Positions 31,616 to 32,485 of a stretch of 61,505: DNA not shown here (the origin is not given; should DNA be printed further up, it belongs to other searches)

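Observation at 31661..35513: Three 36-bp palindromes partition a PaaX/Cas2-like gene, a giant adhesin and a TA pair into cassettes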

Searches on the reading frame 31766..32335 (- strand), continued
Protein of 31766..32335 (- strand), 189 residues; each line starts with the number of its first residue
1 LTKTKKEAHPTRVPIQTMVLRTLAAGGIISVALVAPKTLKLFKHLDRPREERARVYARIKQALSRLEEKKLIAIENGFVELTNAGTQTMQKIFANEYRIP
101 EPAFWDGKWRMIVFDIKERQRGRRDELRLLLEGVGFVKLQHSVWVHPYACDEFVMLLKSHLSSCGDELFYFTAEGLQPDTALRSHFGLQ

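Call 32: search_solved_structures(query=A1, max_evalue=1, show_alignments=2)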
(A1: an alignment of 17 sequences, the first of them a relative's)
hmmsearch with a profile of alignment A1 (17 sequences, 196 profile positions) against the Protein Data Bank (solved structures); distinct sequences matched with E-value up to 1: 15.
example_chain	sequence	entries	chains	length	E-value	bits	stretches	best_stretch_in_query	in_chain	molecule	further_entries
8a39_AP1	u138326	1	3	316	0.0012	21.5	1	58-121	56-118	DNA-binding transcriptional repressor of phenylacetic acid degradation, aryl-CoA responsiv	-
3kfw_X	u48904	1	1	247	0.0063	19.2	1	102-155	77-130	Uncharacterized protein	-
7l19_A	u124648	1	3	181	0.47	13.1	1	58-108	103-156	MarR family transcriptional regulator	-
5zyf_A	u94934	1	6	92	0.75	12.4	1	114-148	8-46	CRISPR-associated endoribonuclease Cas2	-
6qxf_K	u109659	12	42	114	0.77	12.4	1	115-148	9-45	CRISPR-associated endoribonuclease Cas2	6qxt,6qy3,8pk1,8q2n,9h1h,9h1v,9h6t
6i7o_C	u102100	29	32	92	0.78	12.4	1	43-93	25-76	40S ribosomal protein S10-A | Small ribosomal subunit protein eS10A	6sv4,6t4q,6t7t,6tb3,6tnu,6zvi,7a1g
6r45_A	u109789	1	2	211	0.79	12.4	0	128-160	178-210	O-GlcNAcase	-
6woo_KK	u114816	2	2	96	0.8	12.3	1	43-94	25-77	eS10 | Small ribosomal subunit protein eS10A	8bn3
4uer_7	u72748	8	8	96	0.84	12.3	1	43-94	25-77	ES10 | 40S ribosomal protein S10-A | Small ribosomal subunit protein eS10A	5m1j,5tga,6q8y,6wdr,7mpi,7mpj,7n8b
5i4l_C0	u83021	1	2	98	0.88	12.2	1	43-94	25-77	40S ribosomal protein S10-A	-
5fci_c0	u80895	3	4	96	0.95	12.1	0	43-93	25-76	40S ribosomal protein S10-A | 40S ribosomal protein S10-A,40S ribosomal protein S10-A,40S ribosomal protein S10-A,40S ri | Small ribosomal subunit protein eS10A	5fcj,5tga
5lyb_c0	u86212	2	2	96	0.95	12.1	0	43-93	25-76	40S ribosomal protein S10-A,40S ribosomal protein S10-A,40S Ribosomal Protein S10 | 40S ribosomal protein S10-A,40S Ribosomal Protein S10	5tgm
4u3m_C0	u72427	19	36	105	0.98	12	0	43-94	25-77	40S ribosomal protein S10-B | 40S ribosomal protein S10-A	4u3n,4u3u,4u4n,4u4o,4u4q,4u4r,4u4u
4u3n_c0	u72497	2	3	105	0.98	12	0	43-94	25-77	40S ribosomal protein S10-A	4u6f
5dgf_C0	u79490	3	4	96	0.98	12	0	43-93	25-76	40S ribosomal protein S10-A | 40S ribosomal protein S10-A,40S ribosomal protein S10-A,40S Ribosomal Protein S10-A | 40S ribosomal protein S10-A,40S Ribosomal Pr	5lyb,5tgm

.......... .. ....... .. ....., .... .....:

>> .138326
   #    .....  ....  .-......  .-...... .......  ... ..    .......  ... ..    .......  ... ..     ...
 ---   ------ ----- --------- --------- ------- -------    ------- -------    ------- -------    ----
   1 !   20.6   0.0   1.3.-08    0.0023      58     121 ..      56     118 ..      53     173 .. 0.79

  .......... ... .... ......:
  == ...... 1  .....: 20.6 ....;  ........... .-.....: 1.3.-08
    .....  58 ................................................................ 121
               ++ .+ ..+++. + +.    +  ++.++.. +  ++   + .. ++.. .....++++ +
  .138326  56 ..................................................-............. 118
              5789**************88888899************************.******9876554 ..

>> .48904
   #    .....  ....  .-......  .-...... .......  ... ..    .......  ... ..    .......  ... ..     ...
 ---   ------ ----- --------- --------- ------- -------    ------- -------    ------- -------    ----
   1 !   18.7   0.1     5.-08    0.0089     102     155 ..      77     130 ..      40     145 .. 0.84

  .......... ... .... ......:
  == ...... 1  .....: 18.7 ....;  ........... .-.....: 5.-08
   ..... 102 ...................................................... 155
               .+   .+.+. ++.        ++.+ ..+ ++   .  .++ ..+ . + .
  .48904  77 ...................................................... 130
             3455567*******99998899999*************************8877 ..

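Call 33: search_protein_families(library=ncbifam, proteins=[window:31766-32335:-], max_evalue=0.1)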
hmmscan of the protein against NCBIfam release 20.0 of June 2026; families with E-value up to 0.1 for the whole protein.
window:31766-32335:- (189 aa): 2 families
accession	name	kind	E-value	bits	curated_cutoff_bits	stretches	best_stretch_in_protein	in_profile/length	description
TIGR02277.1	PaaX_trns_reg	equivalog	7.2e-10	38.9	264.55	1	59-154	37-133/279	phenylacetic acid degradation operon negative regulatory protein PaaX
TIGR01573.1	cas2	equivalog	5.7e-05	23.3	24.5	1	110-146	3-40/96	CRISPR-associated endonuclease Cas2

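Call 44: predict_structure(alignment_id=A2)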
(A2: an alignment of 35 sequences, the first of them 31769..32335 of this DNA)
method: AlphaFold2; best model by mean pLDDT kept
length: 189 residues; sequences in the alignment: 35
mean_pLDDT: 67.8   pTM: 0.41
mean pLDDT of the five models: 67.8, 58.2, 57.4, 57.1, 54.9
residues with pLDDT >= 90: 6; 70-90: 96; 50-70: 52; < 50: 35
segments of 3 or more residues with pLDDT < 50: 1-11, 97-105, 176-183, 185-189
pLDDT, mean of each block of 10 residues (from residue 1): 38 63 65 62 53 73 87 86 84 51 54 79 83 77 75 82 77 55 43
secondary structure, 60 per line:
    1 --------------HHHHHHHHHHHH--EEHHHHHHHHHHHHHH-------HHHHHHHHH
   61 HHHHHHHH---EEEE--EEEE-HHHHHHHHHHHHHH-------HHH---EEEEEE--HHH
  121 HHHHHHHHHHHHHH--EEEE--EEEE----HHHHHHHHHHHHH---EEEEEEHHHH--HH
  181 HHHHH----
elements in order: H15-26 H31-44 H52-68 E72-75 E78-81 H83-96 E110-115 H118-134 E137-140 E143-146 H151-163 E167-172 H173-176 H179-185

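Call 49: fold_search(model_id=the predicted structure, library=pdb)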
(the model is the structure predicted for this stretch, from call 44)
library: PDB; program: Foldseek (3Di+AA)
matches with E <= 10: 944; with E <= 0.001: 1
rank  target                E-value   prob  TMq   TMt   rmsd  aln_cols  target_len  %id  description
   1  8a39_AP1              2.7e-04  1.00  0.32  0.21  13.9       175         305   20  Crystal Structure of PaaX from Escherichia coli W (released 2023-07-05)
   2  6pco_B                4.3e-03  1.00  0.34  0.47   9.8       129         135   18  Mechanism for regulation of DNA binding of Bordetella bronchiseptica BpsR by 6-hydroxynicotinic acid (released 2019-11-06)
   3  6pco_C                9.1e-03  1.00  0.34  0.48   8.8       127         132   17  Mechanism for regulation of DNA binding of Bordetella bronchiseptica BpsR by 6-hydroxynicotinic acid (released 2019-11-06)
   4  6pco_A                9.7e-03  1.00  0.33  0.44   9.3       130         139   18  Mechanism for regulation of DNA binding of Bordetella bronchiseptica BpsR by 6-hydroxynicotinic acid (released 2019-11-06)
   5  6pcp_B                1.0e-02  1.00  0.35  0.48   9.0       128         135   18  Mechanism for regulation of DNA binding of Bordetella bronchiseptica BpsR by 6-hydroxynicotinic acid (released 2019-11-06)
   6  6pcp_C                1.0e-02  1.00  0.34  0.45  10.0       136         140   17  Mechanism for regulation of DNA binding of Bordetella bronchiseptica BpsR by 6-hydroxynicotinic acid (released 2019-11-06)
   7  2co5_B                1.8e-02  1.00  0.36  0.67   3.7        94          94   17  F93 FROM STIV, a winged-helix DNA-binding protein (released 2006-05-31)
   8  3kfw                  1.9e-02  0.91  0.29  0.25  12.5       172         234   18  Uncharacterized protein Rv0674 from Mycobacterium tuberculosis (released 2009-12-01)
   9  3l09_B                2.1e-02  0.89  0.28  0.22  11.1       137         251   15  Crystal structure of Putative transcriptional regulator (JANN_22DEC04_CONTIG27_REVISED_GENE3569) from Jannaschia sp. C (released 2010-01-12)
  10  3l09_D                2.4e-02  0.82  0.26  0.21  11.2       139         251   16  Crystal structure of Putative transcriptional regulator (JANN_22DEC04_CONTIG27_REVISED_GENE3569) from Jannaschia sp. C (released 2010-01-12)
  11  2fxa_D                2.6e-02  0.98  0.32  0.38   9.6       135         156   12  Structure of the Protease Production Regulatory Protein hpr from Bacillus subtilis. (released 2006-03-14)
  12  9gm7_C                2.6e-02  0.98  0.32  0.15  12.1       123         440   14  MukBEF in a nucleotide-bound state with open neck gate (monomer) (released 2025-03-26)
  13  7el2_B                3.1e-02  1.00  0.33  0.47   8.1       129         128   16  Crystal structure of apo-HpaR from Acinetobacter baumannii (released 2022-01-19)
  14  9qdr_B                3.1e-02  1.00  0.33  0.44  10.8       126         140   17  Structure of Staphylococcus aureus MarR-type repressor MhqR (released 2026-01-14)
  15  3l09_A                3.1e-02  0.82  0.27  0.22  11.3       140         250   18  Crystal structure of Putative transcriptional regulator (JANN_22DEC04_CONTIG27_REVISED_GENE3569) from Jannaschia sp. C (released 2010-01-12)
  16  5zyf_D                3.5e-02  1.00  0.28  0.58   2.9        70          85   23  Crystal structure of Streptococcus pyogenes type II-A Cas2 (released 2018-08-15)
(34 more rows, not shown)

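Call 50: search_protein_families(library=pfam, proteins=[L060:9485-9757:+, L060:9767-10024:+, L090:1756-1899:+], max_evalue=10)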
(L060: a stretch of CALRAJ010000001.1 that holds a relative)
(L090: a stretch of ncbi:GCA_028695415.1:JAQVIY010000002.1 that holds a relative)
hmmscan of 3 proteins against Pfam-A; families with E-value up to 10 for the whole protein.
L060:9485-9757:+ (90 aa): 6 families
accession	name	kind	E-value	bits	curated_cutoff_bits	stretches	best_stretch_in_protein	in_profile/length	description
PF04221.18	RelB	-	4.6e-05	23.7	22.4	1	3-69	2-69/82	RelB antitoxin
PF19891.5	DUF6364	-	0.018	15.9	27.3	1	1-69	1-54/70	Family of unknown function (DUF6364)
PF02347.22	GDC-P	-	0.068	12.5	26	1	14-76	8-71/429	Glycine cleavage system P-protein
PF04402.19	SIMPL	-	0.1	13.2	25.2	1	12-42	136-163/205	Protein of unknown function (DUF541)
PF05534.18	HicB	-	0.23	11.9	21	1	7-35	22-50/51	HicB family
PF06969.22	HemN_C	-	0.26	11.8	24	1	18-48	24-54/67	HemN C-terminal domain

L060:9767-10024:+ (85 aa): 8 families
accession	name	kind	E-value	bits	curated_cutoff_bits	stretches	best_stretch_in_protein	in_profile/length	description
PF15738.11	YafQ_toxin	-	6.5e-11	42.8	30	1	2-84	2-87/88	Bacterial toxin of type II toxin-antitoxin system, YafQ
PF05016.21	ParE_toxin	-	1e-06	29.7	23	1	3-81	1-86/89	ParE toxin of type II toxin-antitoxin system, parDE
PF05015.19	HigB-like_toxin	-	0.01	16.7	27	1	10-80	15-91/91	RelE-like toxin of type II toxin-antitoxin system HigB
PF15781.12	ParE-like_toxin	-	0.011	16.1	28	1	6-84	4-83/87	ParE-like toxin of type II bacterial toxin-antitoxin system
PF09675.16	Chlamy_scaf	-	0.022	15.3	25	1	4-32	70-98/134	Chlamydia-phage Chp2 scaffold (Chlamy_scaf)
PF08331.15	QueG_DUF1730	-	0.041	14.2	25.1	1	4-33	46-76/77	Epoxyqueuosine reductase QueG, DUF1730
PF24732.2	ParE_like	-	0.051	14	24.4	1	45-77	28-59/67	ParE-like toxin domain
PF04110.19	APG12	-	0.099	13.5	22.8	1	2-40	21-59/87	Ubiquitin-like autophagy protein Apg12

L090:1756-1899:+ (47 aa): 0 families

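Call 59: search_protein_representatives(alignment_id=A2)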
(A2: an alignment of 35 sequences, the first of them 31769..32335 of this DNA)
Query: 35 sequences, 193 profile positions. Proteins with E-value up to 0.001 (for the whole library): 5053; up to 1e-10: 2378; up to 1e-30: 242. The best 150 are listed.
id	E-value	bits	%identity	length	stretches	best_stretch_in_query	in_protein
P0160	2.5e-71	255.5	-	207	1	7-192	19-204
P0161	1.0e-69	250.2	-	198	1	8-192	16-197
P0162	5.7e-67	241.2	-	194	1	3-192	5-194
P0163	1.1e-53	197.9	-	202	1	5-192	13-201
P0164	8.4e-53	195.0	-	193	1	5-192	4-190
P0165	5.5e-49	182.6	-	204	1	4-192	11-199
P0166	3.3e-45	170.2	-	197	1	6-192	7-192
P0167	4.1e-45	169.9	-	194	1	7-192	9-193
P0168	4.2e-45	169.9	-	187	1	6-192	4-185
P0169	6.7e-45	169.2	-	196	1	5-192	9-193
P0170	7.5e-45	169.1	-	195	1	7-192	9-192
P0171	1.7e-44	167.9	-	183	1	11-192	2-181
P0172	1.7e-44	167.9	-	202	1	12-192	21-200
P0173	2.7e-44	167.3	-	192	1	15-192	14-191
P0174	3.3e-44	167.0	-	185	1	7-192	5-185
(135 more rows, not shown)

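Call 60: find_encoding_contigs(protein=P0002, flank=4000, max_places=2)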
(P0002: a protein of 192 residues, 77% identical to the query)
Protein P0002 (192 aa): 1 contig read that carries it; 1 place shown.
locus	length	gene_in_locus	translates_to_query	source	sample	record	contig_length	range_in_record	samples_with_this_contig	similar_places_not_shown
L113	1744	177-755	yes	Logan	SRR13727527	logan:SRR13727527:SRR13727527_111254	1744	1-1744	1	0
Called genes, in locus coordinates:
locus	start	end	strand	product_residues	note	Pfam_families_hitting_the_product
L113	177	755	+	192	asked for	PF20803:PaaX_M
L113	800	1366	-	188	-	PF04229:GrpB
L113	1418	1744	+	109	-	?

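Call 61: find_encoding_contigs(protein=P0005, flank=4000, max_places=2)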
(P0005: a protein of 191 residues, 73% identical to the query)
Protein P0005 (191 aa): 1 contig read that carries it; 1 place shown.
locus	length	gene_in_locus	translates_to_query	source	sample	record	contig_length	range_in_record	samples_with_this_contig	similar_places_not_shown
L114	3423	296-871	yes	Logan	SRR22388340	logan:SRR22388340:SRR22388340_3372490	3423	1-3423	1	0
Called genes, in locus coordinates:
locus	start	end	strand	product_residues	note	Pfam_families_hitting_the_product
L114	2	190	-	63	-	?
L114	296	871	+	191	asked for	PF20803:PaaX_M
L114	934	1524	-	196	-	PF01928:CYTH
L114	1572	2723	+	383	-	PF01409:tRNA-synt_2d, PF03147:FDX-ACB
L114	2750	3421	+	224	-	?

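Call 62: find_encoding_contigs(protein=P0009, flank=4000, max_places=2)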
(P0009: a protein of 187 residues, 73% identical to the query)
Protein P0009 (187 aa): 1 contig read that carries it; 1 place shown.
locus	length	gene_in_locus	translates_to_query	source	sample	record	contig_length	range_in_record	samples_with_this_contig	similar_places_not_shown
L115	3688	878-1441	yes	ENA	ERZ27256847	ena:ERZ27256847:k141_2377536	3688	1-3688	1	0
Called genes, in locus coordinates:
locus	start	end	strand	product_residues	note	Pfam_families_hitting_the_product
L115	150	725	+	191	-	PF03118:RNA_pol_A_CTD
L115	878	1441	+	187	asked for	PF20803:PaaX_M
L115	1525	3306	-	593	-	PF03483:B3_4, PF03484:B5, PF17759:tRNA_synthFbeta (faint), PF03147:FDX-ACB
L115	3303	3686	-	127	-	?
